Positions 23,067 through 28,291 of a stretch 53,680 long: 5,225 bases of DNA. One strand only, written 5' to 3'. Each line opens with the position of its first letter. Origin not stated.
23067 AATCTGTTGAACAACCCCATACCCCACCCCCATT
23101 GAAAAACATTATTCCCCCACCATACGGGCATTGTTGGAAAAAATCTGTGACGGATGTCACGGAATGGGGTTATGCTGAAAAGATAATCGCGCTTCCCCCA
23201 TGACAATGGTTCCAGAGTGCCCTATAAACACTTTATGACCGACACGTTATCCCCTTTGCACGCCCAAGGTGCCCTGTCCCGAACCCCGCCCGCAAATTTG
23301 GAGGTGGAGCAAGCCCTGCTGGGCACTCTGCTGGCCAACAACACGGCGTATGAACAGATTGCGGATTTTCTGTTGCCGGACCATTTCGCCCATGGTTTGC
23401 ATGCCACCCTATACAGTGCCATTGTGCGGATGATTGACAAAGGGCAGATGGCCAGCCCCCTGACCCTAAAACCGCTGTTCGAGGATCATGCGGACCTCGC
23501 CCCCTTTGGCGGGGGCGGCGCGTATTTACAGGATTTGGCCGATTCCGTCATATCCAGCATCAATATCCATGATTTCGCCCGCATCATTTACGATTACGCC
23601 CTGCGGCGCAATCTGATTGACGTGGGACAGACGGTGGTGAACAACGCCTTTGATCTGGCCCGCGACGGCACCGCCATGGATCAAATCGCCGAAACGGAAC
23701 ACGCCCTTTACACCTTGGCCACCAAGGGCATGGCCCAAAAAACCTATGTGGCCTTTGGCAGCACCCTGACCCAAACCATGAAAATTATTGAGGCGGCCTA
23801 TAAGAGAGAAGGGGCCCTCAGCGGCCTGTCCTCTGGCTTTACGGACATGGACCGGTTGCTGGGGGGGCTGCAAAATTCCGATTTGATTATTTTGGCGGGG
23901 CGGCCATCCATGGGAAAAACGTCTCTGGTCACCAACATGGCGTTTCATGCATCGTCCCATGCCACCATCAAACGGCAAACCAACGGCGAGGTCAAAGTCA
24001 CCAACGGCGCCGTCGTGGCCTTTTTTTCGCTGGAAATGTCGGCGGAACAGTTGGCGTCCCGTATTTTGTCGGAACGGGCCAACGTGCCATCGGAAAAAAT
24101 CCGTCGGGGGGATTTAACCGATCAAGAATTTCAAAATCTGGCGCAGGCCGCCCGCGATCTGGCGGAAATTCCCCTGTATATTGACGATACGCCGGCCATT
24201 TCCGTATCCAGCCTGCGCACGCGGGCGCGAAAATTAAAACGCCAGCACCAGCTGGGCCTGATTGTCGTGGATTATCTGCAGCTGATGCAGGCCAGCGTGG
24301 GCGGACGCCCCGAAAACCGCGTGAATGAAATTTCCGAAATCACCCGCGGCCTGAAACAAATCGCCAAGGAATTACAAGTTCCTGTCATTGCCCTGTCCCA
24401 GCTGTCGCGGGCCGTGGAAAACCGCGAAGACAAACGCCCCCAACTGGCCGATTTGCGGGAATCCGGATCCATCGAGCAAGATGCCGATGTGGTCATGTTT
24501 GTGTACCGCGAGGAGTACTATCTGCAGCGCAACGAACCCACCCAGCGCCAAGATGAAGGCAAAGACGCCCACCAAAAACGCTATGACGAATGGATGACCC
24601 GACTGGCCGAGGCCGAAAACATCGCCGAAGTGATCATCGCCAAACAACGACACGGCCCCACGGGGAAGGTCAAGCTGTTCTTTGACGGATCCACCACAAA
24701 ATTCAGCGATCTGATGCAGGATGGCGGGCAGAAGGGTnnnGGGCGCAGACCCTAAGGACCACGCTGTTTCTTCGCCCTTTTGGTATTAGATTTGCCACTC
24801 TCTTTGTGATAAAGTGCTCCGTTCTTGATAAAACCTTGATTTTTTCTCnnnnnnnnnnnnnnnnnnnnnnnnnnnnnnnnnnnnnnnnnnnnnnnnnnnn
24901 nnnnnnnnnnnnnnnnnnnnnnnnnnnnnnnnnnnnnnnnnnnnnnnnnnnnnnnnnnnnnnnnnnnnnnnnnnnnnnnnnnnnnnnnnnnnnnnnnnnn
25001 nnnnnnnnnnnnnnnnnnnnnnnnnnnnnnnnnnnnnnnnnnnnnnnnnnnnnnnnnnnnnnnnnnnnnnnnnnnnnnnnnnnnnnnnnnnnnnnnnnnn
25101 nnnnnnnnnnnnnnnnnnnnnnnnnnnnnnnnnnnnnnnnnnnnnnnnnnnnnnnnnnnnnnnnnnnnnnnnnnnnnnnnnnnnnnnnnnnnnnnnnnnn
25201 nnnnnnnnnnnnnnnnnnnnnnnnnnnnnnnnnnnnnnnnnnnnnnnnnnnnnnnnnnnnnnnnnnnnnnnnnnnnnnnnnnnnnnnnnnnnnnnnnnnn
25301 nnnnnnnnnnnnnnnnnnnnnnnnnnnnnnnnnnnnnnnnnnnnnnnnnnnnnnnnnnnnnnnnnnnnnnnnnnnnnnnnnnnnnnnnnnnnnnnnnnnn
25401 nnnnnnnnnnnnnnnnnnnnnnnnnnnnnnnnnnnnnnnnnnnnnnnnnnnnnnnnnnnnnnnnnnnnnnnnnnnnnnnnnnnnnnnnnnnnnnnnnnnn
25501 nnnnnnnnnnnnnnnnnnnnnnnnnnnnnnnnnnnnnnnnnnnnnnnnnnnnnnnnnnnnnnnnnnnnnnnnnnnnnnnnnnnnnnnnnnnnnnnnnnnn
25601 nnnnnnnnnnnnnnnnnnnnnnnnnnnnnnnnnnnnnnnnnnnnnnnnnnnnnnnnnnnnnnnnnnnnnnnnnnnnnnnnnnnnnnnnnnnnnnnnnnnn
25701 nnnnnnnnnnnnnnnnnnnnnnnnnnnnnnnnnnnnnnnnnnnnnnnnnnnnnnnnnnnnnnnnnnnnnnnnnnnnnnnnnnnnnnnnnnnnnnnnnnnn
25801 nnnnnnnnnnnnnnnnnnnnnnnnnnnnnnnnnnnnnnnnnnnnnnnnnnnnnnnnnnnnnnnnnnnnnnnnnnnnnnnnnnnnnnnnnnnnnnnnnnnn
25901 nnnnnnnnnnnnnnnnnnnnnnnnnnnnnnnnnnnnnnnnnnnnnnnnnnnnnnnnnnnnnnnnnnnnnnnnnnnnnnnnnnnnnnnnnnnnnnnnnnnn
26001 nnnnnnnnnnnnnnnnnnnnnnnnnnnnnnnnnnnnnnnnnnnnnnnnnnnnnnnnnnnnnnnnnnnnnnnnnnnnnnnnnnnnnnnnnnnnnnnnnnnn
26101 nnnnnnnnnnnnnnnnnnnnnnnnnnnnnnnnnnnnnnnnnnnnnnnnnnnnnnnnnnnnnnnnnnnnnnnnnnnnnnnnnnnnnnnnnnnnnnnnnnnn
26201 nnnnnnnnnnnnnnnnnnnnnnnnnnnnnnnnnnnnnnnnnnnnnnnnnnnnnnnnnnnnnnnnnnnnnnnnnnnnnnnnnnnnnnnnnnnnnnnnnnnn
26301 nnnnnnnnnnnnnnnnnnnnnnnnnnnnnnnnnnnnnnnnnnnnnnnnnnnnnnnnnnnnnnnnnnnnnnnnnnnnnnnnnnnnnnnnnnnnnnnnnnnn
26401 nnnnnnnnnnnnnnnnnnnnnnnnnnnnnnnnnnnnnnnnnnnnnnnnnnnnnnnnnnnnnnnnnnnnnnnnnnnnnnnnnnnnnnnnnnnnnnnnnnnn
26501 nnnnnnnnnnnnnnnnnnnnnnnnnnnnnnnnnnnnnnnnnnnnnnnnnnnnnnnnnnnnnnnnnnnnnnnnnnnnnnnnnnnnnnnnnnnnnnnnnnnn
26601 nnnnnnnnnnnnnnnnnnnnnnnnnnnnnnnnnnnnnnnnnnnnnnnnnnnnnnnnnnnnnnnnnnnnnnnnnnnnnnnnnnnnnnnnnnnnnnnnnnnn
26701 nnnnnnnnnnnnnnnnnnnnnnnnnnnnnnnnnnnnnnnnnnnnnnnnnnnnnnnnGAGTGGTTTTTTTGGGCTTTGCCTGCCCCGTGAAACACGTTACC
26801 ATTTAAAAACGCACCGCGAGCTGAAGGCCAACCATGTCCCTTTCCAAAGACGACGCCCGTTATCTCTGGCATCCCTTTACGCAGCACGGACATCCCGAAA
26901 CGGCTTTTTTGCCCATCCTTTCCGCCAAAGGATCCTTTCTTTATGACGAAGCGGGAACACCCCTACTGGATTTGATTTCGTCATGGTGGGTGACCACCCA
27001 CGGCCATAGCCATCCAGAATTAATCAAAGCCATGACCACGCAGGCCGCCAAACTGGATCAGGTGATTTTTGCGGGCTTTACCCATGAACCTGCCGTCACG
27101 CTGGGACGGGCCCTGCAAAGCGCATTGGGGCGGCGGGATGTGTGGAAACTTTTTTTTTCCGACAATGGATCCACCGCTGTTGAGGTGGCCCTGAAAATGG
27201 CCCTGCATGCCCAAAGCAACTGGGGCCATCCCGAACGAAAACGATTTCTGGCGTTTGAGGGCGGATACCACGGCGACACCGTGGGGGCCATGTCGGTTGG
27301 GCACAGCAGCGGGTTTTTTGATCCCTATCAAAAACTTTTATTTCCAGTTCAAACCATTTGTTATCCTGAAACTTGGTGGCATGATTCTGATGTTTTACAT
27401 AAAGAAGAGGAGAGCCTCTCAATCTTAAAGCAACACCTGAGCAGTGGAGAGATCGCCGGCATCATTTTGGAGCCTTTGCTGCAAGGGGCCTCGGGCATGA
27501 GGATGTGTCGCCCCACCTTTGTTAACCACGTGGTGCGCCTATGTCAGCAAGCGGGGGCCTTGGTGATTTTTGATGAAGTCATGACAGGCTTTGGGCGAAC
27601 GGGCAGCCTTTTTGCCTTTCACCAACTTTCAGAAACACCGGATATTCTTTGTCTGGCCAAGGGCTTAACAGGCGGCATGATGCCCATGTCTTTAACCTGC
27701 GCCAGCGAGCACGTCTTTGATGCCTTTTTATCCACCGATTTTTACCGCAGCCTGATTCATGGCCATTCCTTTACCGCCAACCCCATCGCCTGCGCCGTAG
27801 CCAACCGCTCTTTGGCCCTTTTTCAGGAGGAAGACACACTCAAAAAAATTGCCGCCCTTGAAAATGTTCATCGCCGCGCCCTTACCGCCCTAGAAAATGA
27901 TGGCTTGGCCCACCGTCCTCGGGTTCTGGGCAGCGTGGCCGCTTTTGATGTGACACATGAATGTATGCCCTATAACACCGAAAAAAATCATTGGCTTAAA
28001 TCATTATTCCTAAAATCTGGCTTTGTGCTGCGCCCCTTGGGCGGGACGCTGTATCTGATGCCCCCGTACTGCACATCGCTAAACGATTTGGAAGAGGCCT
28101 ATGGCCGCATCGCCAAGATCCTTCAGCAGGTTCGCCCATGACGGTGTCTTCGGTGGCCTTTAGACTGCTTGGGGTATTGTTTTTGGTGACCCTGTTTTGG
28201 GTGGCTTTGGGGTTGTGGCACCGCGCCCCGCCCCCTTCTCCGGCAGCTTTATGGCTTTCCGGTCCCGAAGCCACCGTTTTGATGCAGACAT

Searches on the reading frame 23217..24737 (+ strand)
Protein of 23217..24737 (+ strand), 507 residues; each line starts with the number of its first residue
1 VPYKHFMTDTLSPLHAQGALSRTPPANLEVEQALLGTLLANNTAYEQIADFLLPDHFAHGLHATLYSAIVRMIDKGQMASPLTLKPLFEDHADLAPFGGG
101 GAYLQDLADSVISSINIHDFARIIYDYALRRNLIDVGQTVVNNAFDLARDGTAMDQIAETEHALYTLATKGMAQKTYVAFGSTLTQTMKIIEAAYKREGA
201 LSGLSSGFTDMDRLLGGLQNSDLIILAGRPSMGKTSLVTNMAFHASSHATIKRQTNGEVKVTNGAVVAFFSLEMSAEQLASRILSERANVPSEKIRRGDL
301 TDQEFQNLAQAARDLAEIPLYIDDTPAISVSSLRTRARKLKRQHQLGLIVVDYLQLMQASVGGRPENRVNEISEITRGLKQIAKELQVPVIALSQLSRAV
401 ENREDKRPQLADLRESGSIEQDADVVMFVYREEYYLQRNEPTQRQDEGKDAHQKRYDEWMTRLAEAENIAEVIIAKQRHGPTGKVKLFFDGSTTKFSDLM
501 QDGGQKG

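Call 53: find_related_loci(query=window:23217-24737:+, collection=genome_contigs, flank=4000)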
Query window:23217-24737:+ (507 aa) in genome_contigs; peptide patterns used: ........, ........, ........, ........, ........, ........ (x = any residue, [..] = any of these).
600 stretches matched a pattern (row limit reached: there are more); 598 encode a relative of the query (tblastn E <= 1e-3); the best 80 are kept; 80 distinct loci.
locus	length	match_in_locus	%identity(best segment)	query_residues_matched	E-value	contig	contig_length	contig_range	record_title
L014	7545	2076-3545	55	15-502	1e-172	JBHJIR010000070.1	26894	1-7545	MAG: Kiloniellaceae bacterium isolate pac_S11C2811 S11Ck141_2127286, whole genome shotgun sequence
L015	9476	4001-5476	55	7-502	8e-171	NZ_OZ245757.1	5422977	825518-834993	MAG: Pelagibius sp. isolate 760ca8d6-3f45-411e-84d6-76e93a98b049 chromosome 1, complete sequence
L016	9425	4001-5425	56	21-503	2e-168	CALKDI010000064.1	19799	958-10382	MAG: uncultured Alphaproteobacteria bacterium isolate S2_Bin_Bin_245_sub_1 genome assembly, contig: c_000001403895, whol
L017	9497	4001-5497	54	8-502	1e-165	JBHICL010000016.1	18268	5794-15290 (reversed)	MAG: Alphaproteobacteria bacterium isolate bea2_sp2_bin.24 NODE_155_length_18268_cov_11.068522, whole genome shotgun seq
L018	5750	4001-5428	49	22-501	1e-132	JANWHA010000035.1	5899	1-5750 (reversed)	MAG: Croceibacterium sp. isolate CRAIB_MAG2 c_000000031587, whole genome shotgun sequence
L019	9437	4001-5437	49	25-507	2e-131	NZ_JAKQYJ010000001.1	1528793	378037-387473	Porphyrobacter sp. GA68 Erythrobacteraceae_bacterium_GA68_ctg001, whole genome shotgun sequence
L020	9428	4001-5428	45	20-499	2e-128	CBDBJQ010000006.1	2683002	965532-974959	MAG: Alphaproteobacteria bacterium isolate 8abf616c-02fc-4f37-8fdb-180a3bfa0a6f genome assembly, contig: chromosome_2, w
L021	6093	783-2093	43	21-498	5e-114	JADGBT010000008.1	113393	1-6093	MAG: Magnetococcales bacterium isolate nW5bin1 nW5_bin1_NODE_8_length_113393_cov_30.887080, whole genome shotgun sequenc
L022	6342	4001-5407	43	25-507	2e-113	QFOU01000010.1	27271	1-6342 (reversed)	MAG: Pseudomonas fluorescens isolate S2_006_000_R2_63 S2_006_000_R2_scaffold_1587, whole genome shotgun sequence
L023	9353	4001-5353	41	21-507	9e-113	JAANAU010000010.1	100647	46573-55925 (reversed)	MAG: Magnetococcales bacterium isolate DH2_bin6 NODE_24_length_100647_cov_2.38305, whole genome shotgun sequence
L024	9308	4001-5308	43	21-499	1e-112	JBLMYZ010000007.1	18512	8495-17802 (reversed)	MAG: Acidobacteriota bacterium isolate MAG216 PRJNA951521_bin71_renamed_6, whole genome shotgun sequence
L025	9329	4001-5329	41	22-507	2e-110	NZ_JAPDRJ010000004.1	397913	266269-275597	Lentisalinibacter orientalis strain YNA5901 scaffold4_size397898, whole genome shotgun sequence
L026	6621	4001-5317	42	22-502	1e-109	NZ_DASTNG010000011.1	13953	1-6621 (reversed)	MAG: Arenimonas sp. isolate SMAG_U2136 k141_1496209, whole genome shotgun sequence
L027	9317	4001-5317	41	22-502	2e-109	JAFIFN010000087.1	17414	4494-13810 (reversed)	MAG: Gammaproteobacteria bacterium isolate Super_Day8_Bin.28 NODE_1208_length_17414_cov_7.342186, whole genome shotgun s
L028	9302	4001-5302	42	22-499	8e-109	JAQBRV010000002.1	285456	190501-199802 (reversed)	MAG: Candidatus Saccharibacteria bacterium isolate RYN_410 scaffold_4909, whole genome shotgun sequence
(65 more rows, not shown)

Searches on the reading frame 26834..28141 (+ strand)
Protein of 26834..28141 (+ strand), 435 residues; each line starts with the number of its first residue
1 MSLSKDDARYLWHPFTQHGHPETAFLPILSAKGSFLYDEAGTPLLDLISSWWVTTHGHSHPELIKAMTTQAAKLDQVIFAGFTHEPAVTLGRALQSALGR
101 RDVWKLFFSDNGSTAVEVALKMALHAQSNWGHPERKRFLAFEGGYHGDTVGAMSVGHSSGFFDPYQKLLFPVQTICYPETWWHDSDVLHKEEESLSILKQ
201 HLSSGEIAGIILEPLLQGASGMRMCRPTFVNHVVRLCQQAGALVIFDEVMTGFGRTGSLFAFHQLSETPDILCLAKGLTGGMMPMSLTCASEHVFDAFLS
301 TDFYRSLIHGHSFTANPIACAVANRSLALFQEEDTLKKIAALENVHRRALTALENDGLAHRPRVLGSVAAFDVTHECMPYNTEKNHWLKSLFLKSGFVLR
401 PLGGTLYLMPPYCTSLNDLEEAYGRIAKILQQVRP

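Call 75: search_protein_families(library=pfam, proteins=[window:26834-28141:+], max_evalue=0.00001)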
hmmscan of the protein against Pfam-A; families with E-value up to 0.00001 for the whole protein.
window:26834-28141:+ (435 aa): 1 family
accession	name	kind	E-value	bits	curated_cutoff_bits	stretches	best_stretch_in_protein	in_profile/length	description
PF00202.27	Aminotran_3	-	2.9e-92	309.9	30.5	1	25-430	10-403/403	Aminotransferase class-III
